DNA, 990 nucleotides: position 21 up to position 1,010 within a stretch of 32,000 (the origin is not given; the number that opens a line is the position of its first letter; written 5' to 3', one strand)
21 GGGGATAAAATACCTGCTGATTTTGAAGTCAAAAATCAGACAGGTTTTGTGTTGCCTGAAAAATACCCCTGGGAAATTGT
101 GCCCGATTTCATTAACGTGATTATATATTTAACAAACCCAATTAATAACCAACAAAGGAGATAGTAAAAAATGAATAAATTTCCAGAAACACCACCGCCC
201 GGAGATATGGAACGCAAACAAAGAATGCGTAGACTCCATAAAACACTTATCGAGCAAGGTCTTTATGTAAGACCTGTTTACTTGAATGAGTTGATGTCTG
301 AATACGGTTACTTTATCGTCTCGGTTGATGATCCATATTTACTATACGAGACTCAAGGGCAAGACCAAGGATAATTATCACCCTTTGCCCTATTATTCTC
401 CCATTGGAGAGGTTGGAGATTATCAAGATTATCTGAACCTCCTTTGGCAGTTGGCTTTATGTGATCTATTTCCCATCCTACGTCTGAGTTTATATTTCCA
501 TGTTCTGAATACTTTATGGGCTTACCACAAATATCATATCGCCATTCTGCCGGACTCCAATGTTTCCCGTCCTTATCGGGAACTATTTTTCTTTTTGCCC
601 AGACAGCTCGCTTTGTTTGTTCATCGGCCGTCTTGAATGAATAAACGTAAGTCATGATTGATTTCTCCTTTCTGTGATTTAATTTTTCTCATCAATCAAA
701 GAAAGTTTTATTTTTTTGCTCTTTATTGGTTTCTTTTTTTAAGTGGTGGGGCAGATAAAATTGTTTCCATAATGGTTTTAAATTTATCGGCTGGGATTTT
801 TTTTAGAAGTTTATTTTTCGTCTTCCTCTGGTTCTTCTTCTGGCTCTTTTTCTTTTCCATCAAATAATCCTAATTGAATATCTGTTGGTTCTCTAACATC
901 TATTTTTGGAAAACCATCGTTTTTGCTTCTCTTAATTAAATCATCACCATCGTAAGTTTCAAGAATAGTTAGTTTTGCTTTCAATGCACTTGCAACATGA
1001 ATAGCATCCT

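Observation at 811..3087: IS1595-type transposase, an orphan protein and a TTG-started PIN nuclease packed into one strongly promoted operon: passenger-carrying IS or a new toxin/defence module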

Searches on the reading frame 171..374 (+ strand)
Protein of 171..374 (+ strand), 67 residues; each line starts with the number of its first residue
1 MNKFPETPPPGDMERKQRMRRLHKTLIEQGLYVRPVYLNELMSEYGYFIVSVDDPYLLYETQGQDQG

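Call 4: search_protein_families(library=pfam, proteins=[window:171-374:+], max_evalue=1)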
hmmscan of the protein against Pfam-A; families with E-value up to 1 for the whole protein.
window:171-374:+ (67 aa): 1 family
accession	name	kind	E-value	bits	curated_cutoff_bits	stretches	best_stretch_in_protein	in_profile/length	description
PF02480.22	Herpes_gE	-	0.16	11.8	26.7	1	25-57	133-165/175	Alphaherpesvirus glycoprotein E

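Call 5: search_protein_families(library=padloc, proteins=[window:171-374:+], max_evalue=1)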
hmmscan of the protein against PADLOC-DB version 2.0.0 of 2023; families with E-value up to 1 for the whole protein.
window:171-374:+ (67 aa): 0 families

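Call 6: search_protein_families(library=ncbifam, proteins=[window:171-374:+], max_evalue=1)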
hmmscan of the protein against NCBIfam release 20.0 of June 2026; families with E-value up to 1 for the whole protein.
window:171-374:+ (67 aa): 0 families

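Call 60: search_protein_families(library=phrogs, proteins=[window:171-374:+], max_evalue=0.01)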
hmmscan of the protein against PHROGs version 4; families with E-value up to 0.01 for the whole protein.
window:171-374:+ (67 aa): 0 families

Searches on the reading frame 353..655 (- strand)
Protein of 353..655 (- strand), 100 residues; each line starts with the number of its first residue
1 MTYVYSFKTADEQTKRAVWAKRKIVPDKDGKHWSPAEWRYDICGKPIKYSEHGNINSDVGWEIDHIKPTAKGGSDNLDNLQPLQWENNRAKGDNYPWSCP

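Call 4: search_protein_families(library=pfam, proteins=[window:353-655:-], max_evalue=1)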
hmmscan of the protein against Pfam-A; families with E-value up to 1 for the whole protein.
window:353-655:- (100 aa): 3 families
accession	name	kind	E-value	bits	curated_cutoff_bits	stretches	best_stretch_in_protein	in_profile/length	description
PF01844.29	HNH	-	1.3e-07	32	21.4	1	42-93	3-46/47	HNH endonuclease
PF13395.12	HNH_4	-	5.8e-06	26.6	22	1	59-97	16-54/54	HNH endonuclease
PF14279.12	HNH_5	-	0.00099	19.4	27.5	1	59-82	11-34/56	HNH endonuclease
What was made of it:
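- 353..655 (-): HNH endonuclease passenger gene (100 aa, McrA-like). Pfam HNH 1.3e-7 (call 4).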

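Call 5: search_protein_families(library=padloc, proteins=[window:353-655:-], max_evalue=1)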
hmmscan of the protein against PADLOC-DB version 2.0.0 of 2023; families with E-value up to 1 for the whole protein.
window:353-655:- (100 aa): 4 families
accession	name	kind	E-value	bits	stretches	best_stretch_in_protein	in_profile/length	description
PDLC00973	Cas9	-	0.0014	15.2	1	54-97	618-661/830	CRISPR subtype II RNA-guided endonuclease Cas9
PDLC01256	Cas9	-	0.0016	15.3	1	44-98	518-565/711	"CAS-II-A,CAS-II-B,CAS-II-C; effector__SPE"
PDLC01460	Cas9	-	0.0097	12.1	1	56-97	512-553/901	"CAS-II-A,CAS-II-B,CAS-II-C; effector__SPE"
PDLC00975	Cas9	-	0.029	10.6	1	54-97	610-653/1120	Cas9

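Call 6: search_protein_families(library=ncbifam, proteins=[window:353-655:-], max_evalue=1)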
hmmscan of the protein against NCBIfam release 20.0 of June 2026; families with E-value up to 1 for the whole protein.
window:353-655:- (100 aa): 3 families
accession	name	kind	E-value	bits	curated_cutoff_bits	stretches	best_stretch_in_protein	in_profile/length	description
NF049971.1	CRISPR_Cas9d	exception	3.2e-05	22.7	375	1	61-97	563-599/986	type II CRISPR RNA-guided endonuclease Cas9d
NF040563.1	guided_IscB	equivalog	0.00023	20.4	175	1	56-94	200-238/314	RNA-guided endonuclease IscB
TIGR01865.2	cas_Csn1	equivalog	0.0013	17.1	100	1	43-98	579-631/1070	type II CRISPR RNA-guided endonuclease Cas9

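Call 60: search_protein_families(library=phrogs, proteins=[window:353-655:-], max_evalue=0.01)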
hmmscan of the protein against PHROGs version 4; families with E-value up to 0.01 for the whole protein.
window:353-655:- (100 aa): 16 families
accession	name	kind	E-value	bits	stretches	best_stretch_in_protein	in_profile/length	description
phrog_1035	-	DNA, RNA and nucleotide metabolism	1.7e-10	42.2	1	16-97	135-216/271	endonuclease VII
phrog_338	-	DNA, RNA and nucleotide metabolism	1.2e-09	39.1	1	42-95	212-263/340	HNH endonuclease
phrog_6050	-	DNA, RNA and nucleotide metabolism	1.7e-07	31.4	1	31-94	305-360/402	HNH endonuclease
phrog_8660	-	DNA, RNA and nucleotide metabolism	7e-06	27.3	1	41-94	128-179/196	HNH endonuclease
phrog_5718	-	DNA, RNA and nucleotide metabolism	1.7e-05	25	1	37-94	128-176/394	HNH endonuclease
phrog_2214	-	DNA, RNA and nucleotide metabolism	1.8e-05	25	1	38-94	194-239/429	HNH endonuclease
phrog_333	-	DNA, RNA and nucleotide metabolism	3.2e-05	25.1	1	57-83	44-70/138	HNH endonuclease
phrog_9645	-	DNA, RNA and nucleotide metabolism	3.6e-05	24.5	1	56-96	34-74/168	HNH endonuclease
phrog_2118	-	DNA, RNA and nucleotide metabolism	5.3e-05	23.9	1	43-82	182-212/301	HNH endonuclease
phrog_9508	-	DNA, RNA and nucleotide metabolism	8.8e-05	23.5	1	42-96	25-76/171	HNH endonuclease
phrog_7785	-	DNA, RNA and nucleotide metabolism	0.00017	22.6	1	61-95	81-115/147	HNH endonuclease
phrog_17283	-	DNA, RNA and nucleotide metabolism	0.00059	21.1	1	63-94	11-43/71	HNH endonuclease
phrog_1271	-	DNA, RNA and nucleotide metabolism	0.00096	19.6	1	18-97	257-321/361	HNH endonuclease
phrog_144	-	DNA, RNA and nucleotide metabolism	0.0016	19.1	1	62-94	101-135/175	HNH endonuclease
phrog_589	-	DNA, RNA and nucleotide metabolism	0.0052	17.5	0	58-91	104-138/179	HNH endonuclease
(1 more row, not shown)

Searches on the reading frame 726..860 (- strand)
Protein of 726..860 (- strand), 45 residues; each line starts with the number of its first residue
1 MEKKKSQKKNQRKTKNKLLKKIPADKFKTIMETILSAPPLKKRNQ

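Call 82: search_protein_families(library=pfam, proteins=[window:726-860:-], max_evalue=5)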
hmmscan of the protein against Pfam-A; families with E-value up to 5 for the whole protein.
seq(45 aa): 0 families
